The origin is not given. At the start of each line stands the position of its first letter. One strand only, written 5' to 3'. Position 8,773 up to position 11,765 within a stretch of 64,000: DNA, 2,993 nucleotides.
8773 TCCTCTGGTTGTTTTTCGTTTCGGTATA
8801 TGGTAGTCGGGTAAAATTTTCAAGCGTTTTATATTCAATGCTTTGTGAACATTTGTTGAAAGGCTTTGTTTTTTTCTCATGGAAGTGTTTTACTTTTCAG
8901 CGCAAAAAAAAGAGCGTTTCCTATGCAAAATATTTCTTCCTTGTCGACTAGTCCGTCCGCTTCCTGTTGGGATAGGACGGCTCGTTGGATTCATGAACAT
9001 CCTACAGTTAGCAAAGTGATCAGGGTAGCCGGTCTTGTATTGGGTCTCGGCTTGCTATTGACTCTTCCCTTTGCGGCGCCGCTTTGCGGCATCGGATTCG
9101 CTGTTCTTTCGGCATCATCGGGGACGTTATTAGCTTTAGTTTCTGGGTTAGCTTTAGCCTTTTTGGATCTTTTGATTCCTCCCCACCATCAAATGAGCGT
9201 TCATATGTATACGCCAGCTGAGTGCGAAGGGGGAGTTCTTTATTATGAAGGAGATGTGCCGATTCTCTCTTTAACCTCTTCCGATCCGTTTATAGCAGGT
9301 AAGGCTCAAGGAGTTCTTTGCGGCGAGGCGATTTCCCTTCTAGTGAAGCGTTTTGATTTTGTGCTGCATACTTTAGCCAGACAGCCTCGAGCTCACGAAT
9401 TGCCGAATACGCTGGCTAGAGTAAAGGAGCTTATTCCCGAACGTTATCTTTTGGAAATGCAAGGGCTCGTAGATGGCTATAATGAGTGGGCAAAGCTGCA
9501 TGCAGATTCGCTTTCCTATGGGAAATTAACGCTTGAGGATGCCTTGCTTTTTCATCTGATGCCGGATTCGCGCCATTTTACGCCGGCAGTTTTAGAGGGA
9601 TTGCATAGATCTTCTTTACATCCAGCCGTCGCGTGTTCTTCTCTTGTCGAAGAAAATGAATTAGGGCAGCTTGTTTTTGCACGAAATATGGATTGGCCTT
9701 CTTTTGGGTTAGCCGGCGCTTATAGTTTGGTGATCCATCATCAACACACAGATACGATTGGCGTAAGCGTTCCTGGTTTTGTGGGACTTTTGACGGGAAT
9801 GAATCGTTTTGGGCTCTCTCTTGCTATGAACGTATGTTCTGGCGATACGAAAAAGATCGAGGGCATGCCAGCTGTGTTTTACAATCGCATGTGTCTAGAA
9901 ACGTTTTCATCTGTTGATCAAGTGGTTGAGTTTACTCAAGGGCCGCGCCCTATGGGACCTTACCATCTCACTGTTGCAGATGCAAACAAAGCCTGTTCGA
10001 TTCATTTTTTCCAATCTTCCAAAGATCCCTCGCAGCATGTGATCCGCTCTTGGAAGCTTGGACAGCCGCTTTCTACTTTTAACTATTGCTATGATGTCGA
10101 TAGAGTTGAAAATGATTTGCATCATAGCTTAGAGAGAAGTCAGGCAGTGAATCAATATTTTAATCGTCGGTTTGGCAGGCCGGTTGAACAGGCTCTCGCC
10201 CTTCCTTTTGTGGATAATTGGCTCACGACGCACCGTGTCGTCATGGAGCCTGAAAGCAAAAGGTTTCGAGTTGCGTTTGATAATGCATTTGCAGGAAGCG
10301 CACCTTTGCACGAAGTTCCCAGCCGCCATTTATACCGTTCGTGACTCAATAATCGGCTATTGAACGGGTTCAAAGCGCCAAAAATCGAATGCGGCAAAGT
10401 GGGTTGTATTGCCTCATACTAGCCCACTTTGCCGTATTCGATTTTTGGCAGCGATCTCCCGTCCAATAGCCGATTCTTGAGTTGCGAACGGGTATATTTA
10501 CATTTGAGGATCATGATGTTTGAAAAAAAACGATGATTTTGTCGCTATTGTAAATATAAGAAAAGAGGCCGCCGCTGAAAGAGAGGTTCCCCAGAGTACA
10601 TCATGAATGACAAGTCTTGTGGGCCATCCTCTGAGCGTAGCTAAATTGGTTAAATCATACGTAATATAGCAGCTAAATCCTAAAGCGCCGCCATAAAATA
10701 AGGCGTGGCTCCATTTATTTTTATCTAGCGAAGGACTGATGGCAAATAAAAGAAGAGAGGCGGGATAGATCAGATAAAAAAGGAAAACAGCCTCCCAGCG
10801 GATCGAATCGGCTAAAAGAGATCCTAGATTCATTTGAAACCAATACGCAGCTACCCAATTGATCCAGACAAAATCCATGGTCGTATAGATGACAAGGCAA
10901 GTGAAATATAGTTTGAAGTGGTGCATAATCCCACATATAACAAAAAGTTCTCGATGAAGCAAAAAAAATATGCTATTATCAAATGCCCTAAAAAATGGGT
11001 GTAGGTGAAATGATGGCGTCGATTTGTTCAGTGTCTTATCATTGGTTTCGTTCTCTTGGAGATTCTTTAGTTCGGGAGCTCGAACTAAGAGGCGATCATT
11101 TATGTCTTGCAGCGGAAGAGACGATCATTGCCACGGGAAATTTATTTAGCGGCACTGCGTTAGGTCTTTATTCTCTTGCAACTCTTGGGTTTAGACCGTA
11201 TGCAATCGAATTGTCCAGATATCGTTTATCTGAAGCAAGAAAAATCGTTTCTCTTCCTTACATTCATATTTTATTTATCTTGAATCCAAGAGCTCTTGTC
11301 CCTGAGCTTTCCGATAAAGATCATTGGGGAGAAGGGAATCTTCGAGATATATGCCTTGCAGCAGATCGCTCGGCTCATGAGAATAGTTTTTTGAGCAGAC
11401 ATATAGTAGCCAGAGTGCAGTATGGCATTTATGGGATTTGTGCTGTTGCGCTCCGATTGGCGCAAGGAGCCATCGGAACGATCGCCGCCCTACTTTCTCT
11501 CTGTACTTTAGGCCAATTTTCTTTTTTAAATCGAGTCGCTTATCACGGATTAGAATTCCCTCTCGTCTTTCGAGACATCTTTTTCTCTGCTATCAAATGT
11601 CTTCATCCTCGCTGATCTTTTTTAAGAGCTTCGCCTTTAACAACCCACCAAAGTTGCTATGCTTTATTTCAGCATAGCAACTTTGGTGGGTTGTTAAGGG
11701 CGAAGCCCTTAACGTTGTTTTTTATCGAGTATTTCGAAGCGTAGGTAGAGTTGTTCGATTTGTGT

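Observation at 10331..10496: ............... palindromic element family: six copies, two arm subtypes, conserved apical loop over compensated stems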

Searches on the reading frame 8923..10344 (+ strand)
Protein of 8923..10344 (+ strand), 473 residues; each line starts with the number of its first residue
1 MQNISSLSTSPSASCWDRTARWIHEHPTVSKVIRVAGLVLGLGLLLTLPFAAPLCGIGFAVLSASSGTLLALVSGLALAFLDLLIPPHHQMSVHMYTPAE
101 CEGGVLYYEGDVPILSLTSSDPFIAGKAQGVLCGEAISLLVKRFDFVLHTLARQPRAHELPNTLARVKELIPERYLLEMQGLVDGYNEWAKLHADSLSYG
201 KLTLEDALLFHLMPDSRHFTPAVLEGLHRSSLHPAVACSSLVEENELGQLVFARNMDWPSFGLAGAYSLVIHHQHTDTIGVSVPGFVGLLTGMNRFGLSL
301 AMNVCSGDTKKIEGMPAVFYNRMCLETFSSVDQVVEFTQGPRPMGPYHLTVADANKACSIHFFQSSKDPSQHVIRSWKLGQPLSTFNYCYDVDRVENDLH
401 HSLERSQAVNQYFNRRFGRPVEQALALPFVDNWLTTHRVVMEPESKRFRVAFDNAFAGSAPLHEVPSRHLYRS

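Call 35: find_homologous_proteins(query=window:8923-10344:+, max_evalue=1e-20)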
Query window:8923-10344:+ (473 aa): 142 proteins with E <= 1e-20 among 8000 candidates; the best 120 are listed.
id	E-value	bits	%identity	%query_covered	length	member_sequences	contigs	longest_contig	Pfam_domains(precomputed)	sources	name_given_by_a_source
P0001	0.0e+0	1092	100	100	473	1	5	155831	PF03417.22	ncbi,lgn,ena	-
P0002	6.0e-226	769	71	100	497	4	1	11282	PF03417.22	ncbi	-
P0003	1.3e-170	586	56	99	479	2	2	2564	PF03417.22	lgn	-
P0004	4.1e-170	585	54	99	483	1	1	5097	PF03417.22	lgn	-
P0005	6.2e-169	581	56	99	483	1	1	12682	PF03417.22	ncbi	-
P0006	6.5e-168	577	57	100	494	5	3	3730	PF03417.22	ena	-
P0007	1.3e-166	573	55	100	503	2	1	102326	PF03417.22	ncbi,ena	-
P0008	5.5e-165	568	56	96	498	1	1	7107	PF03417.22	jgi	jgi:hypothetical protein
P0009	4.1e-164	565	54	100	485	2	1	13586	PF03417.22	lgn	-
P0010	5.7e-163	561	56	95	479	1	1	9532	PF03417.22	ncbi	-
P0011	1.6e-162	560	55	100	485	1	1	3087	PF03417.22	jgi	jgi:hypothetical protein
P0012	1.4e-160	553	53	99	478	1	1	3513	PF03417.22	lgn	-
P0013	3.5e-160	552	54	98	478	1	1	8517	PF03417.22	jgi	jgi:Acyl-coenzyme A:6-aminopenicillanic acid acyl-transferase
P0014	1.4e-158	547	54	98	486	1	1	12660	PF03417.22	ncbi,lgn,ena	-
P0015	1.2e-156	540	54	98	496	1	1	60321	PF03417.22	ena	-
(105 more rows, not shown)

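Call 37: find_encoding_contigs(protein=P0002, flank=3000, max_places=4)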
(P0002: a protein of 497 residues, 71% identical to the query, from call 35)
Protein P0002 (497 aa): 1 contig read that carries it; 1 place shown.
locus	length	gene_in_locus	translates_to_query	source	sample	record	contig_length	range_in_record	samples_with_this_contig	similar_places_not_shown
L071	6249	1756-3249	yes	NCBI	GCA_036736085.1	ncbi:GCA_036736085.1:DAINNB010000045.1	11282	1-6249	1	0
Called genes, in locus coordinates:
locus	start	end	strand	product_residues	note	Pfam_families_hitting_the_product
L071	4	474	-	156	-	-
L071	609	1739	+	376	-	PF00102:Y_phosphatase, PF22785:Tc-R-P (faint)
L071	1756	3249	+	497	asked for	PF03417:AAT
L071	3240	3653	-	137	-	PF09945:DUF2177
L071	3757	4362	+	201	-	-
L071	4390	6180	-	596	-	PF02463:SMC_N (faint), PF13191:AAA_16 (faint), PF13555:AAA_29 (faint), PF00004:AAA (faint), PF00005:ABC_tran, PF05729:NACHT (faint), PF00005:ABC_tran, PF16326:ABC_tran_CTD, +6 more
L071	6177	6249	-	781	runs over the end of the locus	PF01820:Dala_Dala_lig_N, PF07478:Dala_Dala_lig_C, PF01820:Dala_Dala_lig_N, PF07478:Dala_Dala_lig_C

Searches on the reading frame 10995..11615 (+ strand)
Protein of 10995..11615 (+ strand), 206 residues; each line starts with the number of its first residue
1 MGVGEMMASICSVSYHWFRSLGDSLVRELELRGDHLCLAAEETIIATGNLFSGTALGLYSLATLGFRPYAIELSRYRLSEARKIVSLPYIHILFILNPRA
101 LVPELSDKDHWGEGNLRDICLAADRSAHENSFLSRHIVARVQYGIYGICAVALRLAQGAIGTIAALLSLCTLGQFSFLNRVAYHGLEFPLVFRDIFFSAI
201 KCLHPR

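Call 26: find_encoding_contigs(protein=window:10995-11615:+, flank=2500, max_places=10)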
Protein window:10995-11615:+ (206 aa): no gene with exactly this product is on record in the collection.
